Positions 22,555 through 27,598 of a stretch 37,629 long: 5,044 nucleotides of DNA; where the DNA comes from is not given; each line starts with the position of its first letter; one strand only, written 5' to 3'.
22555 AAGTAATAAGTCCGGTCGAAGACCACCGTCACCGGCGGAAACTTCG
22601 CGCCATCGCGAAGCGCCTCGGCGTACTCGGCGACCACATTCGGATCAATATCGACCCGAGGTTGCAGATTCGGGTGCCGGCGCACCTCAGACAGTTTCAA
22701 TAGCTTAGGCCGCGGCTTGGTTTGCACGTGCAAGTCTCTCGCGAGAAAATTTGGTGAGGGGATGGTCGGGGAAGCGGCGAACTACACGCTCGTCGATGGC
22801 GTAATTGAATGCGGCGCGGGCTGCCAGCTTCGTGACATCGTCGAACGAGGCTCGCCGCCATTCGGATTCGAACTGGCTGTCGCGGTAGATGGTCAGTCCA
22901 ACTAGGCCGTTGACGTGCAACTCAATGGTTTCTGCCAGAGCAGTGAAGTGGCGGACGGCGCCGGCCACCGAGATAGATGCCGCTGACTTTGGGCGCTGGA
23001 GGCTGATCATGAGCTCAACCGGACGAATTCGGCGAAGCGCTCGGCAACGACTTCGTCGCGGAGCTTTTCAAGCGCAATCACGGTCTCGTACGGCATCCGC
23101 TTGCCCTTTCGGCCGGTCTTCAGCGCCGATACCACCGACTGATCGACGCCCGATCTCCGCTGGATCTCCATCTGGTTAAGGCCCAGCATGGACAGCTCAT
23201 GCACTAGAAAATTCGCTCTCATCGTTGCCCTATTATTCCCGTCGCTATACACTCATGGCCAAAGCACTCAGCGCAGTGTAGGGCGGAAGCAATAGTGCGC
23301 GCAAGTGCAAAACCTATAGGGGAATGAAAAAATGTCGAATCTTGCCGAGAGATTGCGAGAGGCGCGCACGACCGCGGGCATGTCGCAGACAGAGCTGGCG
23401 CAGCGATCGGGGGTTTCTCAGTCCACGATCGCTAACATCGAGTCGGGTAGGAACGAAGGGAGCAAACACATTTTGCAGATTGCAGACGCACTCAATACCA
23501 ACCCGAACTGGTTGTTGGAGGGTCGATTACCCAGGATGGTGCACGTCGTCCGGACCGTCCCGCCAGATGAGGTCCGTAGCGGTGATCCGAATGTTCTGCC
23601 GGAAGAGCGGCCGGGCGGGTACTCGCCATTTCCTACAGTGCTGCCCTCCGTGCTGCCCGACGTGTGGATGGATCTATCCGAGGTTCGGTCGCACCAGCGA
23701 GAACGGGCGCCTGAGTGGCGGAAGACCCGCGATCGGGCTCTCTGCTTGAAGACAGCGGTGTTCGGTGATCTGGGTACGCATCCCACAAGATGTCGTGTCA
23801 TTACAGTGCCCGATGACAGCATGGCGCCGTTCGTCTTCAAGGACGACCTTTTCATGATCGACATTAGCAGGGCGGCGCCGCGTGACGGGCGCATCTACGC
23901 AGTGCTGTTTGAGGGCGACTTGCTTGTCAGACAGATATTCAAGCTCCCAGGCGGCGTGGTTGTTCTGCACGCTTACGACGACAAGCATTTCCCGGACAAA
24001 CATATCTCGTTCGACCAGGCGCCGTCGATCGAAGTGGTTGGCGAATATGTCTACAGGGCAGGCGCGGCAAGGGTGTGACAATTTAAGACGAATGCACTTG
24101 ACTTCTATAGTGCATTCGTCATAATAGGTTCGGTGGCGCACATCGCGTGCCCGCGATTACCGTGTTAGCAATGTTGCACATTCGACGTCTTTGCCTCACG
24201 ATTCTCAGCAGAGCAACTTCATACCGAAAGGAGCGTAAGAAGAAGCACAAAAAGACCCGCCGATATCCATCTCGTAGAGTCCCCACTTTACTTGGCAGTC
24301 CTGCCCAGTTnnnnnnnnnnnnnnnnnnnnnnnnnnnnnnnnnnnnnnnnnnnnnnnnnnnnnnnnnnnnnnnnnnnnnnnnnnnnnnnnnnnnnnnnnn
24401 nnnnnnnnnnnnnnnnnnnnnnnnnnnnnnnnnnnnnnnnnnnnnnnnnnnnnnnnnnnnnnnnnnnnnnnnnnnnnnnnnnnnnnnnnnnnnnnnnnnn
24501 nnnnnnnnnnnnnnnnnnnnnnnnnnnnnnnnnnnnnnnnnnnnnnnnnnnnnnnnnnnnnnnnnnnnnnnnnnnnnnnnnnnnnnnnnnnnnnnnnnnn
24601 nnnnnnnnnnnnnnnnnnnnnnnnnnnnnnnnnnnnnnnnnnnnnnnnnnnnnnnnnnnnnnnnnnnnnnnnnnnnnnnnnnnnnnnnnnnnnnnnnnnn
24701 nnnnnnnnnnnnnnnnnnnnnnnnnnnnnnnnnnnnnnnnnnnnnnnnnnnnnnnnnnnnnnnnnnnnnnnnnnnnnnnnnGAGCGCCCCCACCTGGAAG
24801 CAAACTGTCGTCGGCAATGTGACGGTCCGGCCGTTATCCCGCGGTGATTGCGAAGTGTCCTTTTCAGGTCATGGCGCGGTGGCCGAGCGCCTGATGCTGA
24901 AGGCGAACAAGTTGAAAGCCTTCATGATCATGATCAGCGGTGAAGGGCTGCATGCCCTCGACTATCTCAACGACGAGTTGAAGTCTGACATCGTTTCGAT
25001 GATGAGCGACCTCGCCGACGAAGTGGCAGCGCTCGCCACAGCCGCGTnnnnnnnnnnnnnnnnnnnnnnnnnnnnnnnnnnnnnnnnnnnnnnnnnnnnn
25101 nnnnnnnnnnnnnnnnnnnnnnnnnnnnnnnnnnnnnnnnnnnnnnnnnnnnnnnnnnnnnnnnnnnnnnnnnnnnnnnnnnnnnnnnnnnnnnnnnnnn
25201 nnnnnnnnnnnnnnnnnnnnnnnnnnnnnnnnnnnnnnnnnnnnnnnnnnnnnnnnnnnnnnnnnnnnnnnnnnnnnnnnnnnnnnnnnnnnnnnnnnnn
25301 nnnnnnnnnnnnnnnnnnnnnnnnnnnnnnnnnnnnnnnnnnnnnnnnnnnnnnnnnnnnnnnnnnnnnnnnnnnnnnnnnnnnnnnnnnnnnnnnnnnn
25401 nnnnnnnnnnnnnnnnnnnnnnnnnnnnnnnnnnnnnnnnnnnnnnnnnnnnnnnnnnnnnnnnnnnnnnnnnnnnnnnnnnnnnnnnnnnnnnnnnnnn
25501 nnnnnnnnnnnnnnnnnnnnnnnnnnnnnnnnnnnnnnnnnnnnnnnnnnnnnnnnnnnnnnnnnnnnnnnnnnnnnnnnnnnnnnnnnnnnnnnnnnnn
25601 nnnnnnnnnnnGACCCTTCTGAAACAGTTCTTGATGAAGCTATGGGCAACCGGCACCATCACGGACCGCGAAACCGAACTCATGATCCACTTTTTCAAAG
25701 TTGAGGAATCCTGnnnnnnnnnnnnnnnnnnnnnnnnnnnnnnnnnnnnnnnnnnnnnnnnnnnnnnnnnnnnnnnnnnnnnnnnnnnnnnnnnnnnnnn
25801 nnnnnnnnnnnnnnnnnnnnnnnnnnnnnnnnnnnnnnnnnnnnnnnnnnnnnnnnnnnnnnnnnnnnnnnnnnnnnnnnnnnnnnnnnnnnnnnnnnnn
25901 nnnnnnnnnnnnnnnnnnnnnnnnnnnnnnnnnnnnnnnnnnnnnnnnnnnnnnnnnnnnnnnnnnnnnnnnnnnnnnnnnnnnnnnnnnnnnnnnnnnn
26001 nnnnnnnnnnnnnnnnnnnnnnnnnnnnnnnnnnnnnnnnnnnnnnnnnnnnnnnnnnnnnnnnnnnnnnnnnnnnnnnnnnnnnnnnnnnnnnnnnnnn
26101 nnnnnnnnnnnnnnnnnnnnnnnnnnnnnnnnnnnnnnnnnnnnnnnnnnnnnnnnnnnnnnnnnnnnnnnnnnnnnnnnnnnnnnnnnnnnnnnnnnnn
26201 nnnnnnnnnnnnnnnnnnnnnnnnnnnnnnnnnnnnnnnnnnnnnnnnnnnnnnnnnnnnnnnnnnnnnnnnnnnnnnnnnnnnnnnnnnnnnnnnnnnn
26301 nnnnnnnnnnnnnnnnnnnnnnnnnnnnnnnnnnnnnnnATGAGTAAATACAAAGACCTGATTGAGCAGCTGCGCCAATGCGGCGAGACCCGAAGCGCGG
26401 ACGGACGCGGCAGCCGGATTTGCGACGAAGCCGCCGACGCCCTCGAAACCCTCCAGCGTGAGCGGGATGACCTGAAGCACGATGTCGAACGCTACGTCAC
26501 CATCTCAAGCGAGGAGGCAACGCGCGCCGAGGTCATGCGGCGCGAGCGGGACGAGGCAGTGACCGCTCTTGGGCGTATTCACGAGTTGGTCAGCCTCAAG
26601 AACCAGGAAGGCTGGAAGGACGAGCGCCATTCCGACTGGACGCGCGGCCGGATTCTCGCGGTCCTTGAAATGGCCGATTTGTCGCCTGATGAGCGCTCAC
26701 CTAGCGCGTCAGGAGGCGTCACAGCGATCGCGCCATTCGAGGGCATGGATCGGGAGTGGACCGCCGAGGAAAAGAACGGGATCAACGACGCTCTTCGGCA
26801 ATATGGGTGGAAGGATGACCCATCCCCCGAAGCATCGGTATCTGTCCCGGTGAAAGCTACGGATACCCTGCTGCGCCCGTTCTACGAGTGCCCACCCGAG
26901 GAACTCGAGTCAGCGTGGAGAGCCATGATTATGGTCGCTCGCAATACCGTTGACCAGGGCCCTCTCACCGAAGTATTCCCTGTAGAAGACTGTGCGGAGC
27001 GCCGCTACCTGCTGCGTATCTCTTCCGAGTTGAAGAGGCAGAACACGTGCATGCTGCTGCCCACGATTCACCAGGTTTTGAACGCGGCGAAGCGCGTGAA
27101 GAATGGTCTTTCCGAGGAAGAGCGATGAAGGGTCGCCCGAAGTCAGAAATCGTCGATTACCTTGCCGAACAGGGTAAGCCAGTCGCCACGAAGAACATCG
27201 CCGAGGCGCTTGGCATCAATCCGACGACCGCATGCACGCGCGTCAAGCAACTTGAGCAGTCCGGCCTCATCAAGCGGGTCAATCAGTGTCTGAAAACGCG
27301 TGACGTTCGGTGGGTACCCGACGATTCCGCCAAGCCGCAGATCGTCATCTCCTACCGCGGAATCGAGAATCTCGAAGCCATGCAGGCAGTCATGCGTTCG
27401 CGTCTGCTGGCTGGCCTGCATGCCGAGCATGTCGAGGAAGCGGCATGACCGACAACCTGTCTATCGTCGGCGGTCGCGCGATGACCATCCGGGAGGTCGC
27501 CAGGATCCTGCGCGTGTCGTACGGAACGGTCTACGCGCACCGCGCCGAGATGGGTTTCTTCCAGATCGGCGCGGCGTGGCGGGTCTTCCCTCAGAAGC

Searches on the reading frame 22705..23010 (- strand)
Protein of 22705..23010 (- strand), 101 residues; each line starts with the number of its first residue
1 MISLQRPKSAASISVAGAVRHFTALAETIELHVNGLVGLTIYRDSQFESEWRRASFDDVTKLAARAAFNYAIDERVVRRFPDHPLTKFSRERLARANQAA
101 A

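Call 98: search_protein_families(library=pfam, proteins=[window:22705-23010:-], max_evalue=0.01)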
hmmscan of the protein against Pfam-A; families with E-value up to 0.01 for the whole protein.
window:22705-23010:- (101 aa): 1 family
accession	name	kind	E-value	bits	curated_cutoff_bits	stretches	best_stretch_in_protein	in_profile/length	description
PF10119.14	MethyTransf_Reg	-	0.0026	18.9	25.5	1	46-98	9-61/84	Predicted methyltransferase regulatory domain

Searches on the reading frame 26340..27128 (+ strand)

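Call 98: search_protein_families(library=pfam, proteins=[window:26340-27128:+], max_evalue=0.01)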
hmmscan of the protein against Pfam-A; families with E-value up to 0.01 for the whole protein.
window:26340-27128:+ (262 aa): 1 family
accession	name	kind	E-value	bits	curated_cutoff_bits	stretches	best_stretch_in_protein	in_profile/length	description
PF19939.4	DUF6401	-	0.0042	18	29.2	0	80-116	38-79/82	Family of unknown function (DUF6401)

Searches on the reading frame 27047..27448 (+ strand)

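Call 98: search_protein_families(library=pfam, proteins=[window:27047-27448:+], max_evalue=0.01)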
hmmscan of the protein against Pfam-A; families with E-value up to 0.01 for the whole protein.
window:27047-27448:+ (133 aa): 16 families
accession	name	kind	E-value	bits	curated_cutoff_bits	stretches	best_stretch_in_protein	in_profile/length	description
PF04703.18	FaeA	-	2.1e-06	28.4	20.7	1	32-79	2-49/62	FaeA-like protein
PF12802.13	MarR_2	-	9e-06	26.2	27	1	34-78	9-53/61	MarR family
PF01047.28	MarR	-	1e-05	25.8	24.6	1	40-77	13-49/59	MarR family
PF12840.13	HTH_20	-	1.8e-05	25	27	1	34-78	8-51/51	Helix-turn-helix domain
PF13412.12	HTH_24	-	2e-05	24.5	21.9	1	35-76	8-48/48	Winged helix-turn-helix DNA-binding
PF01325.25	Fe_dep_repress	-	3e-05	24.6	26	1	39-76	16-53/60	Iron dependent repressor, N-terminal DNA binding domain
PF09339.16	HTH_IclR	-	5.4e-05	23.3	22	1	34-77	7-50/52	IclR helix-turn-helix domain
PF01726.22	LexA_DNA_bind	-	0.0004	20.6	23.7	1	35-79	15-60/65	LexA DNA binding domain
PF02082.26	Rrf2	-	0.00091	19.8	30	1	38-77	14-55/132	Iron-dependent Transcriptional regulator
PF08220.18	HTH_DeoR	-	0.0014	18.8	21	1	34-82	4-51/57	DeoR-like helix-turn-helix domain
PF08461.16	HTH_12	-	0.002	18.5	21.4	1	34-79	2-52/66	Ribonuclease R winged-helix domain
PF13545.12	HTH_Crp_2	-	0.002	18.5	27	1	45-79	22-56/70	Crp-like helix-turn-helix domain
PF08279.18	HTH_11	-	0.0032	17.8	25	1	34-74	4-44/55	HTH domain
PF01022.26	HTH_5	-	0.0033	17.7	22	1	33-76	5-46/47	Bacterial regulatory protein, arsR family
PF05732.17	RepL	-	0.0054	16.7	20.3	1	44-108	73-140/164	Firmicute plasmid replication protein (RepL)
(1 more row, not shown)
